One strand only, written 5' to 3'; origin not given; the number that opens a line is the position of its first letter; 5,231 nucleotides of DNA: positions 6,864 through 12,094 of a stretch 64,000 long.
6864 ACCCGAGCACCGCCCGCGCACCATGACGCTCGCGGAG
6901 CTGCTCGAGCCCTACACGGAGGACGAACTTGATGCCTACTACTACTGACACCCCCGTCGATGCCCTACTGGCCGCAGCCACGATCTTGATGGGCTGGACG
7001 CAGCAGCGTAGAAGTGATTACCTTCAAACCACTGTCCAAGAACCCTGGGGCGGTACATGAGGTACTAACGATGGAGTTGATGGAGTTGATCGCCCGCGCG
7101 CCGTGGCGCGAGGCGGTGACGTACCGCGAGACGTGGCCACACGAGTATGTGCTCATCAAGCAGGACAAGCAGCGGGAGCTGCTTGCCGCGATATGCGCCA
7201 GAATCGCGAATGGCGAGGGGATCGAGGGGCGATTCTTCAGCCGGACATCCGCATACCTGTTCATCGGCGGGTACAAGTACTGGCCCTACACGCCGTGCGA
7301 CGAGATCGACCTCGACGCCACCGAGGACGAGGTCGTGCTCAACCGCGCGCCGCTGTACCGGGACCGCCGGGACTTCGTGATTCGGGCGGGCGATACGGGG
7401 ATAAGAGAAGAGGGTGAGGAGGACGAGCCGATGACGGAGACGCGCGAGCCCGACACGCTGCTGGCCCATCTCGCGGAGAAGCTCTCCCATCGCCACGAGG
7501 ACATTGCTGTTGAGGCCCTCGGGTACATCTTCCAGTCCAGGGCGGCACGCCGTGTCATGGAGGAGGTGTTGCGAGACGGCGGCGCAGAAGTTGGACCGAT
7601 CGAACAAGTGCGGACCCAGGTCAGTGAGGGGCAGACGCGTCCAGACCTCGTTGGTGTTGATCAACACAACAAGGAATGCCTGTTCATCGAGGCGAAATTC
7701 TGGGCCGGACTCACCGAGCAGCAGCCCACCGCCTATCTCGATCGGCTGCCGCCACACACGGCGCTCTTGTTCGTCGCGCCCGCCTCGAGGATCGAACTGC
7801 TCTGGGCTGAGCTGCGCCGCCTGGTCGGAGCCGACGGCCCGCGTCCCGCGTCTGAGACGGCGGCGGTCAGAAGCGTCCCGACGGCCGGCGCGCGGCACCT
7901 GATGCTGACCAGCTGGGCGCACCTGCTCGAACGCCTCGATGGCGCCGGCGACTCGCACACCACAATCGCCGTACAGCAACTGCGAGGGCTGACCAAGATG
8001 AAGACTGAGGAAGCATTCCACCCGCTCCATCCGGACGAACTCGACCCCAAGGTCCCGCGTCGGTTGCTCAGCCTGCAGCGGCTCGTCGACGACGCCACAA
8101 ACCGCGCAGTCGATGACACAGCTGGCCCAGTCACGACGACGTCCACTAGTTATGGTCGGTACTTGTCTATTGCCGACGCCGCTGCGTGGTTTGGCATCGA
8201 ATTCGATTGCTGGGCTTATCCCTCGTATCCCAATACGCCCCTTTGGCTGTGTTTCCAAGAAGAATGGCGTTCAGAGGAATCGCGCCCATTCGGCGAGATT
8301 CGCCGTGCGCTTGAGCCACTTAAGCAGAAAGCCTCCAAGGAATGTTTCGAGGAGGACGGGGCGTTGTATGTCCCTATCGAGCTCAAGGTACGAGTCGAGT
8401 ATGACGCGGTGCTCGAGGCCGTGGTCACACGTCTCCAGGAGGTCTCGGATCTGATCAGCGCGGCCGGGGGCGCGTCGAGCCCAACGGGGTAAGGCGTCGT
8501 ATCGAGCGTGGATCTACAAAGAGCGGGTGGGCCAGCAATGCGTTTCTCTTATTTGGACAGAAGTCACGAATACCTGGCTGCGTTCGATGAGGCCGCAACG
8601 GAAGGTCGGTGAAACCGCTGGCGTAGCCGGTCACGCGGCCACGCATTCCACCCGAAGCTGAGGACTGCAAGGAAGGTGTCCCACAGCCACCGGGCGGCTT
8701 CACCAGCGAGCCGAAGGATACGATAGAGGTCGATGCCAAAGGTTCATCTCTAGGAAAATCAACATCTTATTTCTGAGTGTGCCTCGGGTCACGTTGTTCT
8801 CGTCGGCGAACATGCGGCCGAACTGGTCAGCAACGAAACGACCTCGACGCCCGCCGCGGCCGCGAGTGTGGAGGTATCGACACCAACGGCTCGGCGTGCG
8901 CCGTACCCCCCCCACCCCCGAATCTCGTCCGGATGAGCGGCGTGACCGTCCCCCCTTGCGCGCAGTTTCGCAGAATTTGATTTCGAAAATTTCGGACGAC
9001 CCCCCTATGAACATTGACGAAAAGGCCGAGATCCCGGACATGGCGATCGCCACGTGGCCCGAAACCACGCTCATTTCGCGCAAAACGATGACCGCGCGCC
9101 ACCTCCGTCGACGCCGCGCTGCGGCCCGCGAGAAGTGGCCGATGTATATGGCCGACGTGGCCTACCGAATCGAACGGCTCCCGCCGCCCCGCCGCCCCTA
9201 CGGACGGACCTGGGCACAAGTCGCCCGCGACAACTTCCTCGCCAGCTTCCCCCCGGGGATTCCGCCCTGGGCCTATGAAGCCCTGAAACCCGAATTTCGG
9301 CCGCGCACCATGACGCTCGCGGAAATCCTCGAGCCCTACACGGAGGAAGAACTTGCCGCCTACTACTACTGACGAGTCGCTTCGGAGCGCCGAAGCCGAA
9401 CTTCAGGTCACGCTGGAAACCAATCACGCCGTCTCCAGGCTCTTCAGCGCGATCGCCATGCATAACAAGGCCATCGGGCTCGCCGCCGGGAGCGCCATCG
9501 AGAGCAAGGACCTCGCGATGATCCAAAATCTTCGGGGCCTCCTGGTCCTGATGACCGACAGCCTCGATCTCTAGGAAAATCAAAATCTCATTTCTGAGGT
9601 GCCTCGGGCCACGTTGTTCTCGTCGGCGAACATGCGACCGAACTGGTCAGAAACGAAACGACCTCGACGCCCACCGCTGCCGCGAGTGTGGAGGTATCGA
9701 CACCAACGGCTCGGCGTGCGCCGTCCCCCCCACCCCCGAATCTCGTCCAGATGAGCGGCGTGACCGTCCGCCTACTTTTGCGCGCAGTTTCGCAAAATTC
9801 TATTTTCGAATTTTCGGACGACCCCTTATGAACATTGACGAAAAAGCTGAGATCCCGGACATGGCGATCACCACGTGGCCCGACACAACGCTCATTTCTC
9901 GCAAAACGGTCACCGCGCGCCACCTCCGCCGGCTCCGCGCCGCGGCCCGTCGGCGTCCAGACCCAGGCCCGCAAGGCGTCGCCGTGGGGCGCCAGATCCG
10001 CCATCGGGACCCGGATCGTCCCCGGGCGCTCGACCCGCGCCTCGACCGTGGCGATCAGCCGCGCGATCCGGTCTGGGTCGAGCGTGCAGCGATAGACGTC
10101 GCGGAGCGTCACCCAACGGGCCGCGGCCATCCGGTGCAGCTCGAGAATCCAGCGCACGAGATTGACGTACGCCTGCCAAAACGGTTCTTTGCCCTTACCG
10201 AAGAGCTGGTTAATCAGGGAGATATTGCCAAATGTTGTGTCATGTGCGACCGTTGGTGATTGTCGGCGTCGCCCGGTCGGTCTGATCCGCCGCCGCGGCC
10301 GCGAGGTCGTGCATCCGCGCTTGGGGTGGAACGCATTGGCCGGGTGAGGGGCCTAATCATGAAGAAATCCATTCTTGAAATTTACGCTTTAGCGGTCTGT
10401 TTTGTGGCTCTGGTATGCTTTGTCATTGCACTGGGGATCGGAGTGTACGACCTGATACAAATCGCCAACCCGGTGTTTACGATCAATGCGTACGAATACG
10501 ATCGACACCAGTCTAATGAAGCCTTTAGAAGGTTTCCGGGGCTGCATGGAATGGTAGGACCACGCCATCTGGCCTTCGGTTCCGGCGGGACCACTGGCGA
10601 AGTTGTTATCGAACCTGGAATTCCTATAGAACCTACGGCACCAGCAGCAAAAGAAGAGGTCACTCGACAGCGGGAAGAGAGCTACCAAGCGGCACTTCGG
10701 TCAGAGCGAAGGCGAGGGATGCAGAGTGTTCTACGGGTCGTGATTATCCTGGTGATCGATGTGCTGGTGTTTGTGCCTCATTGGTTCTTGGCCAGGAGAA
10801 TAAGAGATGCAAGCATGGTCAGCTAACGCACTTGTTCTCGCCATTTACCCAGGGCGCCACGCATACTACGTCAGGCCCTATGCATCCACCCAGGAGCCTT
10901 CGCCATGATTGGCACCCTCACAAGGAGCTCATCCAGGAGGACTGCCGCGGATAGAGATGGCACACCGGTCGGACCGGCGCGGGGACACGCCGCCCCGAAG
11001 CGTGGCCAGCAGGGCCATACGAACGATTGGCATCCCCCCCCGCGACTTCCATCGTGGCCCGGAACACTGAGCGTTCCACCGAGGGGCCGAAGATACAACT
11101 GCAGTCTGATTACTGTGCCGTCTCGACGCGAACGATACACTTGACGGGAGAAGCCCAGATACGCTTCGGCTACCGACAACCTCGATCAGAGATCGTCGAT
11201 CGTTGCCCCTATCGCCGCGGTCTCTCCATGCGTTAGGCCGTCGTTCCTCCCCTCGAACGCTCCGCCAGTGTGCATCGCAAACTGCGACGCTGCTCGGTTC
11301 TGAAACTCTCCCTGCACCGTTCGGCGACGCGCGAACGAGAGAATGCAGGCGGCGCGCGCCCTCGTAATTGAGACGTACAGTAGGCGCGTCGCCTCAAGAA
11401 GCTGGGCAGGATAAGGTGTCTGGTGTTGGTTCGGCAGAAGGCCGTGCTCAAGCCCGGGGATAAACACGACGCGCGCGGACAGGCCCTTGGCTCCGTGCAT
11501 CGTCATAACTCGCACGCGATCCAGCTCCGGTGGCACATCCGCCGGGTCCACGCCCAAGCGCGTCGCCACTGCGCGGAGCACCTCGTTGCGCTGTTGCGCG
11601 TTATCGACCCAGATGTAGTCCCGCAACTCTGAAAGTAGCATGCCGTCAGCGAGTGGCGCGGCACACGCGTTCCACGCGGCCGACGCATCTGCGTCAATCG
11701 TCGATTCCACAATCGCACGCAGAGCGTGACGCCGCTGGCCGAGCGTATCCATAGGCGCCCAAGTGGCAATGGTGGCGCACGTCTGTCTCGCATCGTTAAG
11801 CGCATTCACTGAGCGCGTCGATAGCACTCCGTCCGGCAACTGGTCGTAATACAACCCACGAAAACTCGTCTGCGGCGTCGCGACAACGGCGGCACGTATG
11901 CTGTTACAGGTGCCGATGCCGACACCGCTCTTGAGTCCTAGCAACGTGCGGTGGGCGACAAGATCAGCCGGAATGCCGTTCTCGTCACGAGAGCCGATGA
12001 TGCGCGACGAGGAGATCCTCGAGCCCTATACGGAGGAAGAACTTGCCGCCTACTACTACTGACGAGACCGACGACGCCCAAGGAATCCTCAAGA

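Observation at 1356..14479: Array of at least seven head-to-tail copies of a ~1.9-kb modular unit with a strongly conserved ~230-nt non-coding leader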

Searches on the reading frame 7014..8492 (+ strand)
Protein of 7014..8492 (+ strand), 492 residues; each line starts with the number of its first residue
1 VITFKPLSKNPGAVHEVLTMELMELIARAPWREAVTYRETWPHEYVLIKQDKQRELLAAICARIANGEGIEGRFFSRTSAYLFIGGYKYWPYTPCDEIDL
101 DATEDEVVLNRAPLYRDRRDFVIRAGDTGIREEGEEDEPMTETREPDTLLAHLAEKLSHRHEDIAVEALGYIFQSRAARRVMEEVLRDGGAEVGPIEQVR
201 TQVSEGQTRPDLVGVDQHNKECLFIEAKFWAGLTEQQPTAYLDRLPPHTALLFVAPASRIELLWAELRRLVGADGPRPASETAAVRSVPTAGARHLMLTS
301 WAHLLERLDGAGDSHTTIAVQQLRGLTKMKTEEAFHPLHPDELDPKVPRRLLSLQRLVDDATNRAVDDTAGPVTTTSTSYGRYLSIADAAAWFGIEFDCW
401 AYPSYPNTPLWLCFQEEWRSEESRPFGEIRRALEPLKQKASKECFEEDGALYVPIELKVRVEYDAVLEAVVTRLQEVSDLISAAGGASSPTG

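Call 13: search_protein_families(library=pfam, max_evalue=0.01, proteins=[window:7014-8492:+])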
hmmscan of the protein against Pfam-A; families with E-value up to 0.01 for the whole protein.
window:7014-8492:+ (492 aa): 0 families

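Call 54: search_solved_structures(query=window:7014-8492:+, max_evalue=1)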
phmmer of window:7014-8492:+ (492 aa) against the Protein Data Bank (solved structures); distinct sequences matched with E-value up to 1: 10.
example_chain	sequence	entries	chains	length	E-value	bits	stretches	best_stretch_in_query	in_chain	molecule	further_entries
7ms1_A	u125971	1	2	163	0.26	13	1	175-270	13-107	4-oxalocrotonate tautomerase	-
7ms3_A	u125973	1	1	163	0.35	12.5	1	175-270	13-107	4-oxalocrotonate tautomerase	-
9x90_B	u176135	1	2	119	0.36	12.5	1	336-395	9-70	Lasso peptide biosynthesis PqqD family chaperone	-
3n4d_A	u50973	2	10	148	0.39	12.4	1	175-270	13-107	Putative tautomerase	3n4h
3n4g_A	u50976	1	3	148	0.39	12.4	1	175-270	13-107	Putative tautomerase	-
9nf4_A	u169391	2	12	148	0.39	12.4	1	175-270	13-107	4-oxalocrotonate tautomerase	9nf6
7ms9_A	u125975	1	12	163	0.48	12.1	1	175-270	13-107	4-oxalocrotonate tautomerase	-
7ms0_A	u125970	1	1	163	0.49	12.1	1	175-270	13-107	4-oxalocrotonate tautomerase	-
7ms8_A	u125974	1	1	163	0.52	12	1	175-268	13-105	4-oxalocrotonate tautomerase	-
3fd2_A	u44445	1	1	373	0.92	11.2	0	312-368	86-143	Site-specific DNA endonuclease I-MsoI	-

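Call 55: search_protein_families(library=ncbifam, max_evalue=0.01, proteins=[window:7014-8492:+])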
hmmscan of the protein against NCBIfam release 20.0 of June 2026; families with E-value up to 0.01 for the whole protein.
window:7014-8492:+ (492 aa): 0 families

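Call 75: search_protein_families(library=padloc, max_evalue=0.001, proteins=[window:7014-8492:+])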
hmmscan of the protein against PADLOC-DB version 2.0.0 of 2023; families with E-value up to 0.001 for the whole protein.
window:7014-8492:+ (492 aa): 0 families

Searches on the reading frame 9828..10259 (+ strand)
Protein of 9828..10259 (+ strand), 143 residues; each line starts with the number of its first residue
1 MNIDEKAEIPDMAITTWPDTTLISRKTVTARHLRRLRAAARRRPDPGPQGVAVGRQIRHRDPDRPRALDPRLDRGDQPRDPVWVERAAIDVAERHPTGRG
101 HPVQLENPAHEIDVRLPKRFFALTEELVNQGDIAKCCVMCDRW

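Call 12: search_protein_families(library=pfam, max_evalue=0.01, proteins=[window:9828-10259:+])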
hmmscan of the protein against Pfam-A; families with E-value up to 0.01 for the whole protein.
window:9828-10259:+ (143 aa): 0 families

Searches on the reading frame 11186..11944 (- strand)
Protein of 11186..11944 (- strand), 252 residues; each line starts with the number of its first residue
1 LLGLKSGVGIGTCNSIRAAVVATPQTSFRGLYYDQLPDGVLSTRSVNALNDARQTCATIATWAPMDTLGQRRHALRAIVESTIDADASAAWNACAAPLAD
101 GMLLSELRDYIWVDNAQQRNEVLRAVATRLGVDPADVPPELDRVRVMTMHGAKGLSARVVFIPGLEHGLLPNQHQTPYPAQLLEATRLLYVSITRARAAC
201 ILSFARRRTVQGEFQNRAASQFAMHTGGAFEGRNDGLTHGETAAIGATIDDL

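Call 12: search_protein_families(library=pfam, max_evalue=0.01, proteins=[window:11186-11944:-])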
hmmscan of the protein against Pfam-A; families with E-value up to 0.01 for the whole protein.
window:11186-11944:- (252 aa): 2 families
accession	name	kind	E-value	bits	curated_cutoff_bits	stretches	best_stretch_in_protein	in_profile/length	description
PF13361.12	UvrD_C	-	1.7e-15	57.7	25.6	1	140-206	283-349/350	UvrD-like helicase C-terminal domain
PF13538.12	UvrD_C_2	-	1.3e-07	31.8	27.4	1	144-202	2-51/52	UvrD-like helicase C-terminal domain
